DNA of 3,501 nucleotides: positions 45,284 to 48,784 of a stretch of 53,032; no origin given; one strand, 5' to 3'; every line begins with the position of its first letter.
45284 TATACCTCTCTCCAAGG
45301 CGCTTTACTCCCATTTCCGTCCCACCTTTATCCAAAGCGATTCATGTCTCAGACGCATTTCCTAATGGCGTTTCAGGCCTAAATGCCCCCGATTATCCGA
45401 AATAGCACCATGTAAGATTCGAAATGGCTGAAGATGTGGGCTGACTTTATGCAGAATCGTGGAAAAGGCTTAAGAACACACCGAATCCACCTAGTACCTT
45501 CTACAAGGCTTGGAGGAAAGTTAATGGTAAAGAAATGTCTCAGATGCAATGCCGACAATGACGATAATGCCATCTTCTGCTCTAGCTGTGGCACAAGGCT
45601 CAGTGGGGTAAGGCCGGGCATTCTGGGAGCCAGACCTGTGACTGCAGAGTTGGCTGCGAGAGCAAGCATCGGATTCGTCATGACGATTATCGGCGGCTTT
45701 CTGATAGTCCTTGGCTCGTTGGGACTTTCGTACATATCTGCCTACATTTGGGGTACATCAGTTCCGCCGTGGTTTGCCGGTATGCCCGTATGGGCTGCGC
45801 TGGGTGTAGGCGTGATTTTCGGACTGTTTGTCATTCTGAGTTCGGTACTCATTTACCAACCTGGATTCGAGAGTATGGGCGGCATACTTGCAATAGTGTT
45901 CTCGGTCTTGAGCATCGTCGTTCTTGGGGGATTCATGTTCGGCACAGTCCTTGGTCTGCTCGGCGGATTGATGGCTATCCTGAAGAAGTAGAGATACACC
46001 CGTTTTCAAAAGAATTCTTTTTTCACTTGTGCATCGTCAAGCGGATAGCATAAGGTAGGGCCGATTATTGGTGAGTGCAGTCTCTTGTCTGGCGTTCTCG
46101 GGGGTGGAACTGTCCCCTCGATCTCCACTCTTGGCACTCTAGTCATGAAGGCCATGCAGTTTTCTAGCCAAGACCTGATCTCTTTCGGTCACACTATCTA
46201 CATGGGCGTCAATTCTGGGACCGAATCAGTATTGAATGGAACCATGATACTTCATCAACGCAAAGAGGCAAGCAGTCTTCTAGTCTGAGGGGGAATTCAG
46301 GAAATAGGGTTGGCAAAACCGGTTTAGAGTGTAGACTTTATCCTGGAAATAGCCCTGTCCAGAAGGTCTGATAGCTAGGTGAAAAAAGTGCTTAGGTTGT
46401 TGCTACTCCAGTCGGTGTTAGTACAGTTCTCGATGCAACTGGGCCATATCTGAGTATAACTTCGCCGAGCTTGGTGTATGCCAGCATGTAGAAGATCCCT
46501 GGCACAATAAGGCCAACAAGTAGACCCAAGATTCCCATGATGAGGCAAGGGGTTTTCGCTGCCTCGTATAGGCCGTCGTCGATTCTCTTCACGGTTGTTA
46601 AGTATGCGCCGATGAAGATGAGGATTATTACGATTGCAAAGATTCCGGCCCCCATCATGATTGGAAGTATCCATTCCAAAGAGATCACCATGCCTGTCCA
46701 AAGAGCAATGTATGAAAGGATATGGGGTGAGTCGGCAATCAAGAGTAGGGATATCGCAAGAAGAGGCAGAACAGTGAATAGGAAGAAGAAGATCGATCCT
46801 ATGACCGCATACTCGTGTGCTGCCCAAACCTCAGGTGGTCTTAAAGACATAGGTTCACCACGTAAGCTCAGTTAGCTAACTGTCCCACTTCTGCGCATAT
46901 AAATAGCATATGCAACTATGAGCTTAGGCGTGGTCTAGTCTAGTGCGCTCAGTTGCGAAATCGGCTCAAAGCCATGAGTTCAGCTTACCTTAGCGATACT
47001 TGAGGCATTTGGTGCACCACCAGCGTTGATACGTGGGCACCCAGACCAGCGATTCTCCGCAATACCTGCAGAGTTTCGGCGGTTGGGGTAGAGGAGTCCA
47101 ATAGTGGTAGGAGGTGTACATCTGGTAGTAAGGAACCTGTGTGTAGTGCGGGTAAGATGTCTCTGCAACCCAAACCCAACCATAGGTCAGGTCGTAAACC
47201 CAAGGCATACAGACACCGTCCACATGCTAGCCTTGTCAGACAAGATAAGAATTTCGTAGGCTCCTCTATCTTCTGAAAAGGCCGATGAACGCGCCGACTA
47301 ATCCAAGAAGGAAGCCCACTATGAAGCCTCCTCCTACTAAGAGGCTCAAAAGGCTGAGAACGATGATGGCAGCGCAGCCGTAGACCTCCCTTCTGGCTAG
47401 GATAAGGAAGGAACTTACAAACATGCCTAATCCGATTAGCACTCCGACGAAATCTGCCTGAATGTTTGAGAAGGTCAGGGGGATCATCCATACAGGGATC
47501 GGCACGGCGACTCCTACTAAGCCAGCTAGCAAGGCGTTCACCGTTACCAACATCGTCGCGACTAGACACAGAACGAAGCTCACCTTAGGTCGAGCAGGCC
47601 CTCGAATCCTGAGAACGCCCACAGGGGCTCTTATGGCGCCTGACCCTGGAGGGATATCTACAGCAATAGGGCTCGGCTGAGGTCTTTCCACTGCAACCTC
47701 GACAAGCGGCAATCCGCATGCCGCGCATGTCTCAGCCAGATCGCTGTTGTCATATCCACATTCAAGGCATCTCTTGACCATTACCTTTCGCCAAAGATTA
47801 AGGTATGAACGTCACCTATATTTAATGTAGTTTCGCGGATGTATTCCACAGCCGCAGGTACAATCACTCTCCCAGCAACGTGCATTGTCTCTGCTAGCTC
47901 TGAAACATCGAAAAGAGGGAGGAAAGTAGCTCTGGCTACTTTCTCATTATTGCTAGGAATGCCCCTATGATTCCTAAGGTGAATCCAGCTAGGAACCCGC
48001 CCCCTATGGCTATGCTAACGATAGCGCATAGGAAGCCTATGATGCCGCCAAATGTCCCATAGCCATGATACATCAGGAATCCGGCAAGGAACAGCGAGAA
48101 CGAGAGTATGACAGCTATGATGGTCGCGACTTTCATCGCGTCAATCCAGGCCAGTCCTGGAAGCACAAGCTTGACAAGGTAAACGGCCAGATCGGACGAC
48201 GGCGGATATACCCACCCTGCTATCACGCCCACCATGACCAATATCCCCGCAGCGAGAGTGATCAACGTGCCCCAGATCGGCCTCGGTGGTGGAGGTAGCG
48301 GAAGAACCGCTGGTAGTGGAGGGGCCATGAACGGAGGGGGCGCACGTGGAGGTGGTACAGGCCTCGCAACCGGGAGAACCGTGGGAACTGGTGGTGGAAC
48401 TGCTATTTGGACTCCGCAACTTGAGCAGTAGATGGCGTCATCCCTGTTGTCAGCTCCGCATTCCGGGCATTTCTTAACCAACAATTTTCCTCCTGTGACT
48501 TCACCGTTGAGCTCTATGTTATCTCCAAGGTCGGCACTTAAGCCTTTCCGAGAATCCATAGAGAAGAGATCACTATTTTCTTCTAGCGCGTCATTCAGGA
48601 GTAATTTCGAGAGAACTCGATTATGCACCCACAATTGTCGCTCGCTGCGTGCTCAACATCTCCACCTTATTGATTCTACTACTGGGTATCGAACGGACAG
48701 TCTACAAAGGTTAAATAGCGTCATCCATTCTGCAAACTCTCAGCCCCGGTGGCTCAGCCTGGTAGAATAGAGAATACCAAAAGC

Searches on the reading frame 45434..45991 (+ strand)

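Call 68: search_protein_families(library=pfam, proteins=[window:45434-45991:+], max_evalue=0.001)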
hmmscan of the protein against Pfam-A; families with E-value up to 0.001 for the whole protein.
window:45434-45991:+ (185 aa): 3 families
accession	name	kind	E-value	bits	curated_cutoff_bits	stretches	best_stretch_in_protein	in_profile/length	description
PF13240.11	Zn_Ribbon_1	-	9e-07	28.9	25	1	34-56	1-23/23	zinc-ribbon domain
PF12773.13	DZR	-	7.7e-05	23.2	27.3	1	35-56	1-22/45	Double zinc ribbon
PF19609.4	DUF6114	-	0.00082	20.4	27.9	0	86-182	11-103/106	Family of unknown function (DUF6114)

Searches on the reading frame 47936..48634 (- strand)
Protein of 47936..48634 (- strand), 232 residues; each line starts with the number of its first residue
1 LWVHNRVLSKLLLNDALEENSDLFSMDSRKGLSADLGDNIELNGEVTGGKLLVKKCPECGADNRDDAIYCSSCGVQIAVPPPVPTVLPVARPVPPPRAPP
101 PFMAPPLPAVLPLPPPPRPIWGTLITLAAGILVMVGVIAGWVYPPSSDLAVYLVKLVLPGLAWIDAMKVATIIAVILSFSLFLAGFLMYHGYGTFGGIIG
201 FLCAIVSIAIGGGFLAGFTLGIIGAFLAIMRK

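Call 68: search_protein_families(library=pfam, proteins=[window:47936-48634:-], max_evalue=0.001)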
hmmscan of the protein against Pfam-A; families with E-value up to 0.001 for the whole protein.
window:47936-48634:- (232 aa): 5 families
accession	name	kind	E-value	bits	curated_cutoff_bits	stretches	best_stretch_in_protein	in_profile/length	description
PF13240.11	Zn_Ribbon_1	-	1.9e-06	27.9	25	1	55-74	1-20/23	zinc-ribbon domain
PF13248.11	Zn_ribbon_3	-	8.9e-06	25.4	27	1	54-75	3-24/26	zinc-ribbon domain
PF12773.13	DZR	-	8.5e-05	23.1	27.3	1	56-77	1-22/45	Double zinc ribbon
PF24463.1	DUF7577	-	0.00025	21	28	1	56-74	5-23/27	Domain of unknown function (DUF7577)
PF19609.4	DUF6114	-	0.00096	20.2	27.9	0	118-229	8-103/106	Family of unknown function (DUF6114)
